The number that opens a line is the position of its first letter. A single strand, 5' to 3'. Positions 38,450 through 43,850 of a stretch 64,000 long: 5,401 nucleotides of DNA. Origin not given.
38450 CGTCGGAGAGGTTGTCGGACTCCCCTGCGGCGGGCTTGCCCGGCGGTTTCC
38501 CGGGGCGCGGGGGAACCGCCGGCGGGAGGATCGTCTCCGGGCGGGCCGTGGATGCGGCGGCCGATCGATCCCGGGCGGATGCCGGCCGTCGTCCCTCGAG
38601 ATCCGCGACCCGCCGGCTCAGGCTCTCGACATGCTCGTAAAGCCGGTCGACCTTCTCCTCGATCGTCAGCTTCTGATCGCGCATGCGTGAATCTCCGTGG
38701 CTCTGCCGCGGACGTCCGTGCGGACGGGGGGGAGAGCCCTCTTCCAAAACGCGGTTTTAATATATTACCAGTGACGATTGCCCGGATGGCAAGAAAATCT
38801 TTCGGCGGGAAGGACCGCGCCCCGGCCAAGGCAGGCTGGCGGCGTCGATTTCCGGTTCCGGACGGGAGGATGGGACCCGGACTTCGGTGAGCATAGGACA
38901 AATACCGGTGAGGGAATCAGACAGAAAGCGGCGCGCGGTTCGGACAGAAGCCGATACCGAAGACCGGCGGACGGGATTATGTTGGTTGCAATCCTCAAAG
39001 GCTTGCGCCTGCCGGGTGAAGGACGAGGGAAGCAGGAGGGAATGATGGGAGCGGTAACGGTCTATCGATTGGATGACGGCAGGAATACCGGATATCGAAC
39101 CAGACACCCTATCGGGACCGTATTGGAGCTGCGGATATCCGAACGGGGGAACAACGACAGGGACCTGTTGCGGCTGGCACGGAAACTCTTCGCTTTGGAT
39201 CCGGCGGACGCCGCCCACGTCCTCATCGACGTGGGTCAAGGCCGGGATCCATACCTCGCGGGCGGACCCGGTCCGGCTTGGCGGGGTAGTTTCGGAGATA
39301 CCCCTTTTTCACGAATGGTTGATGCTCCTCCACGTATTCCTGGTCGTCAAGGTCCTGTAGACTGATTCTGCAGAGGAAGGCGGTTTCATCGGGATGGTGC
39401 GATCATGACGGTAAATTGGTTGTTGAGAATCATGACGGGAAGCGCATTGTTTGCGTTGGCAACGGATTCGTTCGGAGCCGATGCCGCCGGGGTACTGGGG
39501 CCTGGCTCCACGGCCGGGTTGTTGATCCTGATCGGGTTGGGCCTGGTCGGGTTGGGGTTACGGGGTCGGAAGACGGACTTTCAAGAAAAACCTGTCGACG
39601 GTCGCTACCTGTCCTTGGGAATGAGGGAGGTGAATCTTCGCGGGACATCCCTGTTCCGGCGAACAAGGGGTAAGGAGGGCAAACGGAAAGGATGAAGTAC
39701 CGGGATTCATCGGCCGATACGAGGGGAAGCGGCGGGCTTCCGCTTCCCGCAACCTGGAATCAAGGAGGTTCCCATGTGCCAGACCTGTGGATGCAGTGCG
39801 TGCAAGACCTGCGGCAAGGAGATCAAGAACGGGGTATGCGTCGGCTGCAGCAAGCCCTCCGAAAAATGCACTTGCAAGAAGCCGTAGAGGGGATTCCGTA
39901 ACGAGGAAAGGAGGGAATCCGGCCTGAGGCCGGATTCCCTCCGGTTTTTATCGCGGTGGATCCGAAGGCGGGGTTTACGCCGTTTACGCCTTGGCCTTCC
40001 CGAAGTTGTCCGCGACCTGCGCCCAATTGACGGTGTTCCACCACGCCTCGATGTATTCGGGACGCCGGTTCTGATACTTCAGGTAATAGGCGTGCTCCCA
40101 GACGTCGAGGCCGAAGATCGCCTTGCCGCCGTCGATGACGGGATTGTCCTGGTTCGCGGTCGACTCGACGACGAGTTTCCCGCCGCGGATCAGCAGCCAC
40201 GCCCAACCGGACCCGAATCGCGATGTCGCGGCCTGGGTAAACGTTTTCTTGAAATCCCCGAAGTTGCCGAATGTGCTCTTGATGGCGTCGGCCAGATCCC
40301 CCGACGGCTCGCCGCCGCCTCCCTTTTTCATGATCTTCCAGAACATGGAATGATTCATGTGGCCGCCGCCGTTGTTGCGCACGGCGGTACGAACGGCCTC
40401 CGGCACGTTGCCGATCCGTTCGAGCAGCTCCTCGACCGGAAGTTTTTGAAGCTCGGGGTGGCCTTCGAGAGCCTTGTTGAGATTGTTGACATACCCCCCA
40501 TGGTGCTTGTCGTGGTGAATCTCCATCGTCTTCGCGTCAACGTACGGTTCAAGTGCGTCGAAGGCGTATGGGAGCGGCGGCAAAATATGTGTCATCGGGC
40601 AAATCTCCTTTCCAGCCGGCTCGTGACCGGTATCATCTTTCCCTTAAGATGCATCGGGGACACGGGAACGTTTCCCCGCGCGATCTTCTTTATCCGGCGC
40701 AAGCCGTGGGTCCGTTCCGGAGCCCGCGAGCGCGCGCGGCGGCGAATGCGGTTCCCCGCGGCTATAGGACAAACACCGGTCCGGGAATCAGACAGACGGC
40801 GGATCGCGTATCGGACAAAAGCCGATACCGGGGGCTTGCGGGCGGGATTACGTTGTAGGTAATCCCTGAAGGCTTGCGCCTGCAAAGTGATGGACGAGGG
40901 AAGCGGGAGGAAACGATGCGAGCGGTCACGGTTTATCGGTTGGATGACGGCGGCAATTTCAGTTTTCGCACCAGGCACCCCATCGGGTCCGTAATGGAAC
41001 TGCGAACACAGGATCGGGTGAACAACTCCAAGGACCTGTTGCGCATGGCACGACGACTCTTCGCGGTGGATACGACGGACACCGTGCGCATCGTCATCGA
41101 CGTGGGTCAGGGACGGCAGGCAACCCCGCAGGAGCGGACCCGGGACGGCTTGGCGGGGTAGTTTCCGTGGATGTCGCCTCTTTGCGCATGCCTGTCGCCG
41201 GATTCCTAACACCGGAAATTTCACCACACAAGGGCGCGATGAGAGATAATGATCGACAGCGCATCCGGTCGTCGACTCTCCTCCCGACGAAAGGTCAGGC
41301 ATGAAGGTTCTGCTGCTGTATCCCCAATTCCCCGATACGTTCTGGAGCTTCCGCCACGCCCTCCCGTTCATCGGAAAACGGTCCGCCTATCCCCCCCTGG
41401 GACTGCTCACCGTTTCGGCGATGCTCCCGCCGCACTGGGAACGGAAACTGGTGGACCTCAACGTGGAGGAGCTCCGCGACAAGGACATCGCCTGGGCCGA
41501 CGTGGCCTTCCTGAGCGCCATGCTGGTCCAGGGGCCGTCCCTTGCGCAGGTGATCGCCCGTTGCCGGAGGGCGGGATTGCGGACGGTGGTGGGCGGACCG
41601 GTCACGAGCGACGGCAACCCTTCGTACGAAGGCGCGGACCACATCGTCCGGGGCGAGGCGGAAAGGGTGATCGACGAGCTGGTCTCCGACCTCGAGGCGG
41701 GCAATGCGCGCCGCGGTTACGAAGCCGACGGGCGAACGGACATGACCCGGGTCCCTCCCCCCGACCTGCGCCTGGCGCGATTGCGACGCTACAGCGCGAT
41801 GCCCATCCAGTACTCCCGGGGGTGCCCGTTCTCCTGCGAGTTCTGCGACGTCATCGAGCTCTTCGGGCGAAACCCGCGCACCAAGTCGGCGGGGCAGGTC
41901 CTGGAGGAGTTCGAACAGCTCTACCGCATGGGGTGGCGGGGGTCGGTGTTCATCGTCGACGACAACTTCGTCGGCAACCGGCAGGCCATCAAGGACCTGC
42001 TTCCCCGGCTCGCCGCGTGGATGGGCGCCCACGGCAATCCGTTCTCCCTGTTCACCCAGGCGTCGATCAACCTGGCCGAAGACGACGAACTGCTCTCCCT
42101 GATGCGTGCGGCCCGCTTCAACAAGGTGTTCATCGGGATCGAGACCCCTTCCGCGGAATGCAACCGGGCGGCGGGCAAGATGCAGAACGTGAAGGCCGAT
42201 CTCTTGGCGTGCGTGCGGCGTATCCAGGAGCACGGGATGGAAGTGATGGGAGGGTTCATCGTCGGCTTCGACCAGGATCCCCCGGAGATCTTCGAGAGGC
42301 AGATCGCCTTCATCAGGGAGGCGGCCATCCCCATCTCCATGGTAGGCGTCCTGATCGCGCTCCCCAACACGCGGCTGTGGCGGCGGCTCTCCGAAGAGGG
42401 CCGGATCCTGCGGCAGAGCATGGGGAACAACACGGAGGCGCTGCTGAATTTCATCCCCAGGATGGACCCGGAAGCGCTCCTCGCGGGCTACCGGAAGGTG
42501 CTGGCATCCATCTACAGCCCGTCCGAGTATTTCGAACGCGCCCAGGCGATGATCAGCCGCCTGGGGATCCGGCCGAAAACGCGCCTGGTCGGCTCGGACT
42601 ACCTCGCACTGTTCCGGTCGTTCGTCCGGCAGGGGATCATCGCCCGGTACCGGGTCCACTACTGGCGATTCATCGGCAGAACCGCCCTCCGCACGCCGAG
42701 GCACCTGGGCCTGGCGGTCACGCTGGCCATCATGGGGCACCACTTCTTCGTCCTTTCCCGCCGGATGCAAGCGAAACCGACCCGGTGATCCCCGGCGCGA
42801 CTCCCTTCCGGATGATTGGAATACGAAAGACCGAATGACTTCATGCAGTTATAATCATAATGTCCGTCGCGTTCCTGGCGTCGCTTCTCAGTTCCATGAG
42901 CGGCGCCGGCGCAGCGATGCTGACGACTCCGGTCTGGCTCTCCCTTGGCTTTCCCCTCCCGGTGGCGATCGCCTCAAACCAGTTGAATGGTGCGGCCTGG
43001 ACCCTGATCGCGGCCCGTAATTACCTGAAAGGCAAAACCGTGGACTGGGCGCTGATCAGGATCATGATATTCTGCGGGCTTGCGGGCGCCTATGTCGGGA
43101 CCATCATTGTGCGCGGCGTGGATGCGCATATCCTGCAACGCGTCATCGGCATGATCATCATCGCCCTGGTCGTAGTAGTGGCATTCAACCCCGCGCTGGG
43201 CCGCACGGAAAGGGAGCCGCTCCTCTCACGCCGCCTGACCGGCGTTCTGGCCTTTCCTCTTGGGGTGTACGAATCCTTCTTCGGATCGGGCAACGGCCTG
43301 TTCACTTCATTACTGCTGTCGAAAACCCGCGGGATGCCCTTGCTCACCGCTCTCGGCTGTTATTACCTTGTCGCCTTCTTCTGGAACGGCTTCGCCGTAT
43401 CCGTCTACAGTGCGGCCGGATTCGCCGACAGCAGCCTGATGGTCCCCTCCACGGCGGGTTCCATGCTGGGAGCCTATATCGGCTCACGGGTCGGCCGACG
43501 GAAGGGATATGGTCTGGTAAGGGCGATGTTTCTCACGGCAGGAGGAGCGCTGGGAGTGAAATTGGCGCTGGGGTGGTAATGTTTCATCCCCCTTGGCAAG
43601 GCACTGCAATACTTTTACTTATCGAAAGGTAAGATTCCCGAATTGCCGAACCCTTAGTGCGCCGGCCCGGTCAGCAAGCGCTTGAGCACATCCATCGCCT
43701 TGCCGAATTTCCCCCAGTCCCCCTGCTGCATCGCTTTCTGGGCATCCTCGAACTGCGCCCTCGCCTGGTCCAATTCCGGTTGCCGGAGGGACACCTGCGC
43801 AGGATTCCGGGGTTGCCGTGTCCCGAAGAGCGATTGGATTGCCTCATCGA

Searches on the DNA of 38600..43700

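Call 7: search_rna_families(source=window, start=38600, end=43700, threshold=evalue, max_evalue=10)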
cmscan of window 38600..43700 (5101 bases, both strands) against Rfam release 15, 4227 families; matches with E-value up to 10: 2.
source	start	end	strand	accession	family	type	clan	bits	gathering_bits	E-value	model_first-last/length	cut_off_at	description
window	38736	38867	+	RF00601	SCARNA20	Gene; snRNA; snoRNA; scaRNA;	-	18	44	3.6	1-130/130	no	Small Cajal body specific RNA 20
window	42276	42338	-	RF01119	sR32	Gene; snRNA; snoRNA; CD-box;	-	13.7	40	3.3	1-57/57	no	Small nucleolar RNA sR32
